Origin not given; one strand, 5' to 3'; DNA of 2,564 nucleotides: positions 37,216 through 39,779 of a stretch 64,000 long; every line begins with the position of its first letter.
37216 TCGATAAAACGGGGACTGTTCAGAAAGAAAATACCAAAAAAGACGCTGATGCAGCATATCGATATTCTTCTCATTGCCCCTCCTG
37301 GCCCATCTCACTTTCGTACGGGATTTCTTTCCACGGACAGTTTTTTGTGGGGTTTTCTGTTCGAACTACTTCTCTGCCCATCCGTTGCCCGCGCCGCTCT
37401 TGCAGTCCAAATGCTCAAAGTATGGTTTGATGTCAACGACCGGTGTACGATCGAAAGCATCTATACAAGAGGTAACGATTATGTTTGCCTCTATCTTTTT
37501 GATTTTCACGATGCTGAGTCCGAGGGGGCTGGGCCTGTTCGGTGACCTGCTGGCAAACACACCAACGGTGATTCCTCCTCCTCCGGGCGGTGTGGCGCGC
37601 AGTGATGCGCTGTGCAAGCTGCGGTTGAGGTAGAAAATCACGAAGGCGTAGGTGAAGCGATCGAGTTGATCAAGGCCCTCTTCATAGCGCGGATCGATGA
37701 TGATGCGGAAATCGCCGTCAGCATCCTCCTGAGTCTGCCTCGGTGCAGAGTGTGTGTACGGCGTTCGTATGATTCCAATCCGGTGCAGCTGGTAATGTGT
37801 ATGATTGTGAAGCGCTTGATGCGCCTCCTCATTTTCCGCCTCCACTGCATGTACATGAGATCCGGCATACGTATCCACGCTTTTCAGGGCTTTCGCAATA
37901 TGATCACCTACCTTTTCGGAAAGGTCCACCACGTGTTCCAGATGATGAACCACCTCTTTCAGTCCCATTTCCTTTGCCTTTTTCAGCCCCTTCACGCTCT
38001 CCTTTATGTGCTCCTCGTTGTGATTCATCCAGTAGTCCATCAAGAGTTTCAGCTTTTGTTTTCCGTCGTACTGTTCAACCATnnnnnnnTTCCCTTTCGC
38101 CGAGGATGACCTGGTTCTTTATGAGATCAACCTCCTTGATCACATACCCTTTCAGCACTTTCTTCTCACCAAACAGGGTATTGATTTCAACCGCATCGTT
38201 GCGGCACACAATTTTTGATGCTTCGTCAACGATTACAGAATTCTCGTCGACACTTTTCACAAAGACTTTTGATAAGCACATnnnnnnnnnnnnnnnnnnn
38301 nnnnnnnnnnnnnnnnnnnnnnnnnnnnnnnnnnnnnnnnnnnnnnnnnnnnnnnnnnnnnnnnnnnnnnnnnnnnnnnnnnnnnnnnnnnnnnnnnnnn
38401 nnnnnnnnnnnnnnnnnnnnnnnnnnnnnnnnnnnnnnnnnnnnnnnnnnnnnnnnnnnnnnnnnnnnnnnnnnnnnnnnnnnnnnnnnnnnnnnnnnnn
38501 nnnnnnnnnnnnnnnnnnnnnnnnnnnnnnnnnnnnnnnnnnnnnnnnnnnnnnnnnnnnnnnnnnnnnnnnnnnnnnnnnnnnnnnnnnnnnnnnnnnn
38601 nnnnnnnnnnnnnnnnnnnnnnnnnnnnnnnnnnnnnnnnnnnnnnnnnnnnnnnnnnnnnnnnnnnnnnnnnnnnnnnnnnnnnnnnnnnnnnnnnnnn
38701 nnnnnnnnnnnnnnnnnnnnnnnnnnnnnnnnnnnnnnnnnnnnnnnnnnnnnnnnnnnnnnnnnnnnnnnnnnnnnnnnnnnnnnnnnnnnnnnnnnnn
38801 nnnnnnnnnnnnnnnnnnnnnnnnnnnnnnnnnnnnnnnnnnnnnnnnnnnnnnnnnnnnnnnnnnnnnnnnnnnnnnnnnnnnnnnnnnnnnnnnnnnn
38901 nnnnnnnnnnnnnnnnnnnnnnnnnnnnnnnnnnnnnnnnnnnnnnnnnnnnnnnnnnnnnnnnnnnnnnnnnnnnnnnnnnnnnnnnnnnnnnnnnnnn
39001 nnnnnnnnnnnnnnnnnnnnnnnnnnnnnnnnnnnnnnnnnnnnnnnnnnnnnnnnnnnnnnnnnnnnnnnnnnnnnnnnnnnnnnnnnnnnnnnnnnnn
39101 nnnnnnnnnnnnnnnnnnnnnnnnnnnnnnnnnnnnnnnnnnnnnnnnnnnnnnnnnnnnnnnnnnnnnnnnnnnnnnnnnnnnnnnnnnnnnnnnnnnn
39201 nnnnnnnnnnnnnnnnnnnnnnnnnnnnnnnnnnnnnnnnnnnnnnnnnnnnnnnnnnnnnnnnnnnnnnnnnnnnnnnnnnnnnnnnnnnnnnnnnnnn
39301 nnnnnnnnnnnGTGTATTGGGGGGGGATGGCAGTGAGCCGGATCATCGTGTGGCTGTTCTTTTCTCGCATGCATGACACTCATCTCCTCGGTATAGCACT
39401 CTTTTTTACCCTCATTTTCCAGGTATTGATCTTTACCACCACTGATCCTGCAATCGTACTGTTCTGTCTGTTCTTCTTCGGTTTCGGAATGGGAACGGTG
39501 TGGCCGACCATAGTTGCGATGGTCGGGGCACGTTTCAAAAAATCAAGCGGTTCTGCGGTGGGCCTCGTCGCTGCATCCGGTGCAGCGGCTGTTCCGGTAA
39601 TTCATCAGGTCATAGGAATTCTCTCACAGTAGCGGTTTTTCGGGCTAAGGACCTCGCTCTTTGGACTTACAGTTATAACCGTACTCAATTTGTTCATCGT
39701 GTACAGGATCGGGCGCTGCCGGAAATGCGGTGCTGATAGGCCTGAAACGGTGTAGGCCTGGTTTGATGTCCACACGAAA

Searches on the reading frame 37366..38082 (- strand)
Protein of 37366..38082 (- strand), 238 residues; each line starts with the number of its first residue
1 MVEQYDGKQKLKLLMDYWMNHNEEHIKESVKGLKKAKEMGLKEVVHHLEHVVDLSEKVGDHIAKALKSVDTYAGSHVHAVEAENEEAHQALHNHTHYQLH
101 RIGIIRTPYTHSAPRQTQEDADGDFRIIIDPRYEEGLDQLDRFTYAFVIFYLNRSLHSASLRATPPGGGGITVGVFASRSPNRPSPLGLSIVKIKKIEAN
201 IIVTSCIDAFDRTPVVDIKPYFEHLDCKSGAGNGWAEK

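Call 45: search_protein_families(library=pfam, proteins=[window:37366-38082:-], max_evalue=0.001)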
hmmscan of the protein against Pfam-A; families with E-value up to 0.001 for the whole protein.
window:37366-38082:- (238 aa): 1 family
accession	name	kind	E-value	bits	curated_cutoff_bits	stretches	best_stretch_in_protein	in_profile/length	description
PF01980.22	TrmO_N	-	5.8e-30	104.3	26.8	1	113-226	2-116/116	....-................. O N-terminal domain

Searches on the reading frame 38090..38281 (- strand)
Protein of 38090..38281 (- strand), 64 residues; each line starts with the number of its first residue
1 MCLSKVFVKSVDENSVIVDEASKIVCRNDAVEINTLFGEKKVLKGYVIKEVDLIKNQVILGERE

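Call 45: search_protein_families(library=pfam, proteins=[window:38090-38281:-], max_evalue=0.001)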
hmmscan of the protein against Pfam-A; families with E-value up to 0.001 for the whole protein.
window:38090-38281:- (64 aa): 1 family
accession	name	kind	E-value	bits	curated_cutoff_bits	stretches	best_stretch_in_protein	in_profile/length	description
PF10133.14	CooT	-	5e-12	46.4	27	1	1-60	1-59/60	CO dehydrogenase accessory protein CooT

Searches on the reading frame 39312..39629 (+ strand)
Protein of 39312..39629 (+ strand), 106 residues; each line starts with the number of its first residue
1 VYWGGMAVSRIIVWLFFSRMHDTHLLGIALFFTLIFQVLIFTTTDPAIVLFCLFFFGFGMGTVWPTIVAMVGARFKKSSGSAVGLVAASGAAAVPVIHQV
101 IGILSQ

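Call 17: list_cluster_members(proteins=[P0004, window:39312-39629:+])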
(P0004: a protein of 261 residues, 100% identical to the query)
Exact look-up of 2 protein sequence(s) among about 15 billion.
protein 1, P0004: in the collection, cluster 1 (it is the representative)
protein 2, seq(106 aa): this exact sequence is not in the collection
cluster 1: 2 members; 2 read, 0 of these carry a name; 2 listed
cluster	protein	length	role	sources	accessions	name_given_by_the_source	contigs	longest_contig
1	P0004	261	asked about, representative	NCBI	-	-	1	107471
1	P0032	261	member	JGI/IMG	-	-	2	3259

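Call 19: find_encoding_contigs(protein=P0032, flank=3000, max_places=6)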
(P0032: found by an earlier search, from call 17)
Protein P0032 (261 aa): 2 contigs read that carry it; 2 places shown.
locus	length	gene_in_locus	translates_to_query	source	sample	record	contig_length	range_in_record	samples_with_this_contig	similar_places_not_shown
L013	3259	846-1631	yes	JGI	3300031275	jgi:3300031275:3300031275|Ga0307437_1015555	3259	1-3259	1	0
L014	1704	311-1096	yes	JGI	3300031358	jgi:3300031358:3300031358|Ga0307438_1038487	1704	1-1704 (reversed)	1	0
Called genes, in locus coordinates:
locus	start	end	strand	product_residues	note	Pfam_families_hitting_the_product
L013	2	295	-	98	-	?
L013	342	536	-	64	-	PF10133:CooT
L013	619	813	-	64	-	PF04024:PspC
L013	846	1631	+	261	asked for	PF00083:Sugar_tr (weak), PF07690:MFS_1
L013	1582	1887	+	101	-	PF07690:MFS_1 (weak)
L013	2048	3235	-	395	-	PF01546:Peptidase_M20, PF07687:M20_dimer (weak)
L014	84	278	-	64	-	PF04024:PspC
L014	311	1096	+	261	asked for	PF00083:Sugar_tr (weak), PF07690:MFS_1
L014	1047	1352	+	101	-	PF07690:MFS_1 (weak)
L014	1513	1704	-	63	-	?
